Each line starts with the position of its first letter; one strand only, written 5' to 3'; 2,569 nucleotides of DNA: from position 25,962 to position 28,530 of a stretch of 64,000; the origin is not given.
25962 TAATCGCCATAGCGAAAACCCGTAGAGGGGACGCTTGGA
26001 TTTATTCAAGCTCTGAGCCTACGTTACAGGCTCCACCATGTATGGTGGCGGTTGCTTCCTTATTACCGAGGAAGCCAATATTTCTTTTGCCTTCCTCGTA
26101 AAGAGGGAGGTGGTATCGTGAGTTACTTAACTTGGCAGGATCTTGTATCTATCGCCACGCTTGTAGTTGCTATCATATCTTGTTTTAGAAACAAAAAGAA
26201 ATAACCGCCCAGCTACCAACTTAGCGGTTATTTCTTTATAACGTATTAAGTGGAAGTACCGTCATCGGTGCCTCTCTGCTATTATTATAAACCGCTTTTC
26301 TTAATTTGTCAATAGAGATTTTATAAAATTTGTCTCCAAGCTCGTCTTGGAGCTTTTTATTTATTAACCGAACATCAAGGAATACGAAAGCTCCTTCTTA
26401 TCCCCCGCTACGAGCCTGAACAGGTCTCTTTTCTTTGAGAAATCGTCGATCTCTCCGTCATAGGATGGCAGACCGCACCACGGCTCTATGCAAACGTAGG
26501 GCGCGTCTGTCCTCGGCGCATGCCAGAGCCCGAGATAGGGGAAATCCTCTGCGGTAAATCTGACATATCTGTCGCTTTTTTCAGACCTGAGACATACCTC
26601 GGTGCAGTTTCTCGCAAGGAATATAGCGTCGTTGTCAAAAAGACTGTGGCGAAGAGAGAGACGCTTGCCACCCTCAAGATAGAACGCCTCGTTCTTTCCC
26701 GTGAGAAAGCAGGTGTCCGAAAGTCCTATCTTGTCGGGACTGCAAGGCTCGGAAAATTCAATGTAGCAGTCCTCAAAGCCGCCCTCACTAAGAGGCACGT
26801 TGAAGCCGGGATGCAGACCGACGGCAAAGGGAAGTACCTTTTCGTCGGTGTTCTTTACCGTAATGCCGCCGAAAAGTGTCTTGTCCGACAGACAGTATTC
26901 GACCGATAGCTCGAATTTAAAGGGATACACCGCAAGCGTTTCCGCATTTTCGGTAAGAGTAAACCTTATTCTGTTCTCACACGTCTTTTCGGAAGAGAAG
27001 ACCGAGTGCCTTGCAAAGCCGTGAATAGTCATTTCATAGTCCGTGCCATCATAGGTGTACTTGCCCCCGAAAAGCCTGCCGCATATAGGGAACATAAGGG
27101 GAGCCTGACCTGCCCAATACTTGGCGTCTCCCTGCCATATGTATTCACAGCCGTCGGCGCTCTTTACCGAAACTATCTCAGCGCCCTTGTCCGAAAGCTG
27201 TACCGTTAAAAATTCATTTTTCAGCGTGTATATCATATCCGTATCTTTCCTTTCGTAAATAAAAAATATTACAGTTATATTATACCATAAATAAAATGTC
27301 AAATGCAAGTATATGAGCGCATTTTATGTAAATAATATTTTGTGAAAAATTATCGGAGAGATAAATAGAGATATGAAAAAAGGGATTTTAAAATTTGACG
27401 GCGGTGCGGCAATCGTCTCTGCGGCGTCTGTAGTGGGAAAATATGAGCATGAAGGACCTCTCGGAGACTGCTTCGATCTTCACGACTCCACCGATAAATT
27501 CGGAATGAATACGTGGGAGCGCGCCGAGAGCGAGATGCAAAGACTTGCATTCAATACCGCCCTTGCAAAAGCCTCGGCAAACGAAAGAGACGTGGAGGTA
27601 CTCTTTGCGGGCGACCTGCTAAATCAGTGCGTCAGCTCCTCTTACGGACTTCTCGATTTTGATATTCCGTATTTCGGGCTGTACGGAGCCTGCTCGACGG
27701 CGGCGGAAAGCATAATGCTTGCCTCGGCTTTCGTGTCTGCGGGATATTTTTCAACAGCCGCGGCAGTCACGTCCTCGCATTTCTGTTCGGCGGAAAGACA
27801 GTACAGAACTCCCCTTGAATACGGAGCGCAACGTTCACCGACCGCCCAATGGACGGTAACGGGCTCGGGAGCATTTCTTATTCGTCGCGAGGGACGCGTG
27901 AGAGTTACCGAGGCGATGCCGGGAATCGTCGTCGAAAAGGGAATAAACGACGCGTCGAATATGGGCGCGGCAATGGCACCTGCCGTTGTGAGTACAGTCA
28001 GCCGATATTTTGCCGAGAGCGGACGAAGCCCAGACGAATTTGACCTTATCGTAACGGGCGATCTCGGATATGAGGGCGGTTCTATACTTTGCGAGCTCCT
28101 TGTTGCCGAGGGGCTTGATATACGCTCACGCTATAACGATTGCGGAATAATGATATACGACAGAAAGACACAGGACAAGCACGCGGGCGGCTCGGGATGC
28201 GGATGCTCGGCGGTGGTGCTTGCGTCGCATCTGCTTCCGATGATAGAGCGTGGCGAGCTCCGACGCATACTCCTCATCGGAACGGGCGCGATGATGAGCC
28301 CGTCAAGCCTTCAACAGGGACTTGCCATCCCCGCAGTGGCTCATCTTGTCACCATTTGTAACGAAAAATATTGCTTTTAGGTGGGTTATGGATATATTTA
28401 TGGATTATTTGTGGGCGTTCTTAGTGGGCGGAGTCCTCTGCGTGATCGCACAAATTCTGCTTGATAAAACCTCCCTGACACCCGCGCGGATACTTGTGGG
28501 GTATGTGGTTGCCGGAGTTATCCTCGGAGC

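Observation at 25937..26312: Type I toxin-antitoxin-like module: 28-codon hydrophobic ORF, SD-sequestering leader, convergent antisense promoter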

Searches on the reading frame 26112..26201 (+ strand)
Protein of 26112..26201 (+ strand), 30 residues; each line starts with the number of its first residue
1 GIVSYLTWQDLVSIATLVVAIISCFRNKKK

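Call 5: search_protein_families(library=pfam, proteins=[window:26118-26201:+], max_evalue=10)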
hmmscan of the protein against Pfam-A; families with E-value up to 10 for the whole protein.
seq(28 aa): 0 families

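Call 7: search_protein_families(library=ncbifam, proteins=[window:26118-26201:+], max_evalue=10)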
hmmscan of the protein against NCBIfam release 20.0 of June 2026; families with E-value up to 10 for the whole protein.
seq(28 aa): 0 families

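Call 31: search_protein_representatives(protein=window:26112-26201:+)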
Query: 30 residues. Proteins with E-value up to 0.001 (for the whole library): 17; up to 1e-10: 0; up to 1e-30: 0. The best 17 are listed.
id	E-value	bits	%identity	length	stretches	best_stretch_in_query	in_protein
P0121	7.7e-06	40.0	72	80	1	2-30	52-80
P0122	2.4e-05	38.6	63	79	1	4-30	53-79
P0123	3.5e-05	38.1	63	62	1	1-30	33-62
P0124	1.2e-04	36.5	59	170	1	2-30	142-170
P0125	2.0e-04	35.9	59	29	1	4-30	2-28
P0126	2.6e-04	35.5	67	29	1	4-30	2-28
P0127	2.8e-04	35.4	69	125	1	2-30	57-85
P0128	3.0e-04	35.4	67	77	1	4-30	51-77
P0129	3.1e-04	35.3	63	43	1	4-30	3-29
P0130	3.2e-04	35.3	59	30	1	4-30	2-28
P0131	3.8e-04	35.0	68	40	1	5-29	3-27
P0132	3.9e-04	35.0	66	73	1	2-30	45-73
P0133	4.8e-04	34.7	62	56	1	2-30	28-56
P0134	6.5e-04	34.4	66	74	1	2-30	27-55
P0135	8.4e-04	34.0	64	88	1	2-29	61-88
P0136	9.0e-04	33.9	57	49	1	1-30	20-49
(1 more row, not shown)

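Call 34: search_protein_families(library=pfam, proteins=[P0125, P0126, P0130, P0129, P0131, P0123, P0136, P0133], max_evalue=10)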
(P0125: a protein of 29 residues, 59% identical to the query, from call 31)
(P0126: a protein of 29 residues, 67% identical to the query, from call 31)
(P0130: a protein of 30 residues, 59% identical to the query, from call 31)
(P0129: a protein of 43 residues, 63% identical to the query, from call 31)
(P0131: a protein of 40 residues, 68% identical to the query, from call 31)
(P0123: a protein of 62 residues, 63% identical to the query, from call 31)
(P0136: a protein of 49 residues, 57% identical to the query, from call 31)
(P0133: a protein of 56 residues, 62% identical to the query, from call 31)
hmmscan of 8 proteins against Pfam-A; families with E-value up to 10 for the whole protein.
P0125 (29 aa): 0 families

P0126 (29 aa): 0 families

P0130 (30 aa): 0 families

P0129 (43 aa): 0 families

P0131 (40 aa): 0 families

P0123 (62 aa): 0 families

P0136 (49 aa): 0 families

P0133 (56 aa): 0 families

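Call 35: search_protein_families(library=ncbifam, proteins=[P0125, P0126, P0130, P0129, P0131, P0123, P0136, P0133], max_evalue=10)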
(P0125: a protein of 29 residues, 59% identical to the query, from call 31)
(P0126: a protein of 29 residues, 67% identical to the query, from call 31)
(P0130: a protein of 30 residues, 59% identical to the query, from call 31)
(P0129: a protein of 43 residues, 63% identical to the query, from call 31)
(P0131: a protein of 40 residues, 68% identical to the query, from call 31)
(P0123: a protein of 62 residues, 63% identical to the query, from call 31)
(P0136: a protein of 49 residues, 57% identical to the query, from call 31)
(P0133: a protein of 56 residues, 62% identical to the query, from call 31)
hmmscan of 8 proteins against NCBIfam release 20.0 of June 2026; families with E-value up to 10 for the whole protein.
P0125 (29 aa): 0 families

P0126 (29 aa): 0 families

P0130 (30 aa): 0 families

P0129 (43 aa): 0 families

P0131 (40 aa): 0 families

P0123 (62 aa): 0 families

P0136 (49 aa): 0 families

P0133 (56 aa): 0 families

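Call 37: find_encoding_contigs(protein=P0121, flank=3000, max_places=4)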
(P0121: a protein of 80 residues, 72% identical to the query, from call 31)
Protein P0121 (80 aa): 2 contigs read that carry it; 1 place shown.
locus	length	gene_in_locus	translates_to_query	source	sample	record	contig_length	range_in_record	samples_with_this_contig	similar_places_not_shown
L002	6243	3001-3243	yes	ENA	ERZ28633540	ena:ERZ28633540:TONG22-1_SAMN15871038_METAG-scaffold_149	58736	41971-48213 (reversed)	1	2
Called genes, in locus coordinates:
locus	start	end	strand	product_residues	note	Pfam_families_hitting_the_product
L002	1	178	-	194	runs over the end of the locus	PF06541:ABC_trans_CmpB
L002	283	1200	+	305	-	PF00690:Cation_ATPase_N, PF00122:E1-E2_ATPase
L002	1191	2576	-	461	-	PF00239:Resolvase, PF07508:Recombinase, PF13408:Zn_ribbon_recom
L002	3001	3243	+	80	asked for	-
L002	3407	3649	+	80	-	-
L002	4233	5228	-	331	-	-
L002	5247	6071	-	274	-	-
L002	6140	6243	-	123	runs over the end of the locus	PF13560:HTH_31 (weak), PF01381:HTH_3, PF12844:HTH_19, PF13443:HTH_26 (weak)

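Call 39: find_encoding_contigs(protein=P0122, flank=3000, max_places=4)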
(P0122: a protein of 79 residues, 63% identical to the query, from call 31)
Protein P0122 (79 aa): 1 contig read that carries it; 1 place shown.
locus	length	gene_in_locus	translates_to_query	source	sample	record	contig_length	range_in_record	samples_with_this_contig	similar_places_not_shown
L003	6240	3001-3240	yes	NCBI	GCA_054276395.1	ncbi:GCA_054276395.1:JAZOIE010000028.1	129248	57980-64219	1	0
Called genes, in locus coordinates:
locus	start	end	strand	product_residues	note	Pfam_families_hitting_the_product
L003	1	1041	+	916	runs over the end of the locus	PF17996:CE2_N, PF00657:Lipase_GDSL (weak), PF13472:Lipase_GDSL_2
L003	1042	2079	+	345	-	PF24316:Tli3 (faint), PF02012:BNR (faint), PF13088:BNR_2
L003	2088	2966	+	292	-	PF00701:DHDPS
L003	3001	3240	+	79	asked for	-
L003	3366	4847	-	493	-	-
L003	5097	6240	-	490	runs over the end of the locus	PF00239:Resolvase, PF07508:Recombinase, PF13408:Zn_ribbon_recom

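Call 40: find_encoding_contigs(protein=P0128, flank=3000, max_places=4)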
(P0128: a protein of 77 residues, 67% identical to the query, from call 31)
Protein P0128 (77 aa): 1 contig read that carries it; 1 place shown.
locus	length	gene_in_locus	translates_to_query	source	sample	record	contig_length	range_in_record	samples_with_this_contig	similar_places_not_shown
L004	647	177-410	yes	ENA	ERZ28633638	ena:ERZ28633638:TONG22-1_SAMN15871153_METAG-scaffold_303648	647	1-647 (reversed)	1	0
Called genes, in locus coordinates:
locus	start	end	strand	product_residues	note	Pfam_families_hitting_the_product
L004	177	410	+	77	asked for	-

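Call 44: find_homologous_proteins(query=A4, max_evalue=0.01)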
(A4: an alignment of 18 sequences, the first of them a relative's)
Query A4 (18 sequences) (62 aa, profile of the alignment): 42 proteins with E <= 0.01 among 5548 candidates.
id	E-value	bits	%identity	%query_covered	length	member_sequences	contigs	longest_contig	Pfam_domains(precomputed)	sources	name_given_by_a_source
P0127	3.0e-27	112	53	84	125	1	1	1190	-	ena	-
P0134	3.1e-27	112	64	63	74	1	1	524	-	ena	-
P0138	3.9e-25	105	79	100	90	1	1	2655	-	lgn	-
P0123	5.7e-25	105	100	100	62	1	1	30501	-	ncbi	-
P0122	6.8e-25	104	75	98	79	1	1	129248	-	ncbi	-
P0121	1.3e-24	103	58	84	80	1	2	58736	-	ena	-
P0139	2.5e-24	103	85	98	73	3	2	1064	-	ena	-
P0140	2.7e-24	102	73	98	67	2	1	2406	-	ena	-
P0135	2.8e-23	99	52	97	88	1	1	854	-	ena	-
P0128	1.4e-22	97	60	89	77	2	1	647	-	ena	-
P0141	8.7e-22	94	60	89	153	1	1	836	-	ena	-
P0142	2.0e-20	90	64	87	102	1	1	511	-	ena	-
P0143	8.0e-20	88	65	98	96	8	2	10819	-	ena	-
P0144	9.3e-20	88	56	73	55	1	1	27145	-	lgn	-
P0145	1.5e-19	87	54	84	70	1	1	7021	-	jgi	jgi:hypothetical protein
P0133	2.4e-19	87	73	53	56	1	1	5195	-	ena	-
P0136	1.8e-15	74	56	55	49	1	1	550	-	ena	-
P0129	1.4e-12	65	81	44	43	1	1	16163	-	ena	-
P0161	1.6e-11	62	68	45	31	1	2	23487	-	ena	-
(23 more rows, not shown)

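Call 45: find_encoding_contigs(protein=P0123, flank=4000, max_places=3)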
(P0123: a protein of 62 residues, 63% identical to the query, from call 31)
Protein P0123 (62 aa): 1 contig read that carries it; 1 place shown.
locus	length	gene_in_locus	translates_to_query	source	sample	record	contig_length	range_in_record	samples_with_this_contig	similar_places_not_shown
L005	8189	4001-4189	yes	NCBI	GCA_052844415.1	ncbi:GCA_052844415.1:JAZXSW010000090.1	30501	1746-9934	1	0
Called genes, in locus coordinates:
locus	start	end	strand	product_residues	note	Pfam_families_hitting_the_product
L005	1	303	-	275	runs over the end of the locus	PF00456:Transketolase_N, PF13292:DXP_synthase_N, PF09364:XFP_N, PF00676:E1_dh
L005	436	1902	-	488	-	PF00488:MutS_V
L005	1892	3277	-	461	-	PF00488:MutS_V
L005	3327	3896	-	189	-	-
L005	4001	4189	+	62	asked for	-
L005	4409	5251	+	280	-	PF01063:Aminotran_4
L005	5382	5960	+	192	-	PF00440:TetR_N (faint)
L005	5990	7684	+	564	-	PF00501:AMP-binding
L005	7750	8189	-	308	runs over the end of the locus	PF00291:PALP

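Call 46: find_encoding_contigs(protein=P0144, flank=4000, max_places=3)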
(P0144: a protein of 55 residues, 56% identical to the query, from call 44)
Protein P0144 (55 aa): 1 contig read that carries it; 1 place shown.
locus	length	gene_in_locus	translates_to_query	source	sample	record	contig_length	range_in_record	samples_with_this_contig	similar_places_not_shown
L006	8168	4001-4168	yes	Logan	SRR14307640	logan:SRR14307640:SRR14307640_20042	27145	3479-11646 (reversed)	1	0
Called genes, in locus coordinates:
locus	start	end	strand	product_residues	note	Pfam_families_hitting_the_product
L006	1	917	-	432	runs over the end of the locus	-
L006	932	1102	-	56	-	PF16326:ABC_tran_CTD (weak)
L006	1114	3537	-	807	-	-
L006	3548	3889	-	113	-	-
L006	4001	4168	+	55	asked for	-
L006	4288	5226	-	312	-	-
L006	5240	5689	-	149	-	-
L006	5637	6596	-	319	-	-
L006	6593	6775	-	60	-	-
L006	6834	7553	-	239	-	PF13306:LRR_5 (weak)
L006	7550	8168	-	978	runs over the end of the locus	-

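Call 47: find_encoding_contigs(protein=P0161, flank=4000, max_places=3)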
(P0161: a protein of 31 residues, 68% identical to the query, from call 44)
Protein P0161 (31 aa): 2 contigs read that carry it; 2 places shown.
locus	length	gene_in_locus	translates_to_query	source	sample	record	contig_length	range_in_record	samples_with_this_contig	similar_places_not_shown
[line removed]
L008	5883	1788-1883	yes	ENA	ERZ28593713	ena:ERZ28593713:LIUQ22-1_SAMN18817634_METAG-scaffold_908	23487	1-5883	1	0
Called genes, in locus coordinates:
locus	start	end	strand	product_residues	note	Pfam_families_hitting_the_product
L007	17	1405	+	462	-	PF00285:Citrate_synt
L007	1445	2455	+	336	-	PF00690:Cation_ATPase_N, PF00122:E1-E2_ATPase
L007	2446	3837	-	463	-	PF00239:Resolvase, PF07508:Recombinase, PF13408:Zn_ribbon_recom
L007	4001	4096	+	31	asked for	-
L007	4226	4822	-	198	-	PF06114:Peptidase_M78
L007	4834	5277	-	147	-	PF13560:HTH_31, PF01381:HTH_3, PF12844:HTH_19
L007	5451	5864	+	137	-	-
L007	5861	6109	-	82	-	-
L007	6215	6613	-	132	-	-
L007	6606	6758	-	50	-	-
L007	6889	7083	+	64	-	PF13560:HTH_31, PF01381:HTH_3, PF12844:HTH_19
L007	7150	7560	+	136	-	-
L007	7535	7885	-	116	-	-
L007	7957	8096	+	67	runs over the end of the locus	PF12844:HTH_19 (weak), PF13560:HTH_31 (weak), PF01381:HTH_3, PF13443:HTH_26 (weak)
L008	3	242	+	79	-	?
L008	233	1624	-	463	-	PF00239:Resolvase, PF07508:Recombinase, PF13408:Zn_ribbon_recom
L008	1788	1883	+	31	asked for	-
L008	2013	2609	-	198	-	PF06114:Peptidase_M78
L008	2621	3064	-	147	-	PF13560:HTH_31, PF01381:HTH_3, PF12844:HTH_19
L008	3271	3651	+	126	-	-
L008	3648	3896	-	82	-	-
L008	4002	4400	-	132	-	-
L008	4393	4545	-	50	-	-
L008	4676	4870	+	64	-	PF13560:HTH_31, PF01381:HTH_3, PF12844:HTH_19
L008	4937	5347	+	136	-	-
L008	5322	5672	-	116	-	-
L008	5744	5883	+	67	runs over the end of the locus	PF12844:HTH_19 (weak), PF13560:HTH_31 (weak), PF01381:HTH_3, PF13443:HTH_26 (weak)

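Call 76: search_protein_families(library=phrogs, proteins=[window:26118-26201:+], max_evalue=10)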
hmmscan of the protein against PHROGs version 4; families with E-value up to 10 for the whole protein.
seq(28 aa): 1 family
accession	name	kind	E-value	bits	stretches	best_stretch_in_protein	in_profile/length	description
phrog_11038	-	unknown function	0.21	12.7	1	3-20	19-36/53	-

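Call 77: search_protein_families(library=padloc, proteins=[window:26118-26201:+], max_evalue=10)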
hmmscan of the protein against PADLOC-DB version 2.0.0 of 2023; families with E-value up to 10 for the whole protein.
seq(28 aa): 0 families

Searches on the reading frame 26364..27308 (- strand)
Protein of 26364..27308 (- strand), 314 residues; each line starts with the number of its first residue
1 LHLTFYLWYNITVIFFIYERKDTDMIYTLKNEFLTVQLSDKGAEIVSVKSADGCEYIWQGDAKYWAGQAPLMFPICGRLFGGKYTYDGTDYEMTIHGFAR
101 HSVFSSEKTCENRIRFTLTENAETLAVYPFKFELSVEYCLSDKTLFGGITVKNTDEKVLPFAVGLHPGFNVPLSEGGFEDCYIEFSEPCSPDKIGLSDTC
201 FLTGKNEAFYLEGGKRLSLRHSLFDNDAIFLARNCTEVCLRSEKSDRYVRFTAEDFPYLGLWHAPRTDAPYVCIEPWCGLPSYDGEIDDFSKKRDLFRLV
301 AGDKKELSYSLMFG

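Call 5: search_protein_families(library=pfam, proteins=[window:26364-27308:-], max_evalue=10)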
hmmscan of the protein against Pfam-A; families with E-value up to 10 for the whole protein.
window:26364-27308:- (314 aa): 1 family
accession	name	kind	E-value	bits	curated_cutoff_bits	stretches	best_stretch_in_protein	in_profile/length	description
PF01263.26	Aldose_epim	-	8.8e-29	101.3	27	1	26-278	2-266/299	Aldose 1-epimerase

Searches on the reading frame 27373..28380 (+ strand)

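Call 5: search_protein_families(library=pfam, proteins=[window:27373-28380:+], max_evalue=10)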
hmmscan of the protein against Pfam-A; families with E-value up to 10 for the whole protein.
window:27373-28380:+ (335 aa): 3 families
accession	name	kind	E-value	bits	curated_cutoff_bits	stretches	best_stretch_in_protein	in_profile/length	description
PF07451.17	SpoVAD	-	3.5e-127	424.1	22.1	1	6-328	5-328/329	Stage V sporulation protein AD (SpoVAD)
PF16817.10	DUF5073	-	0.022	15.2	27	1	130-214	23-106/121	Domain of unknown function (DUF5073)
PF08545.16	ACP_syn_III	-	0.72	10.2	24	0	105-136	5-36/80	3-Oxoacyl-[acyl-carrier-protein (ACP)] synthase III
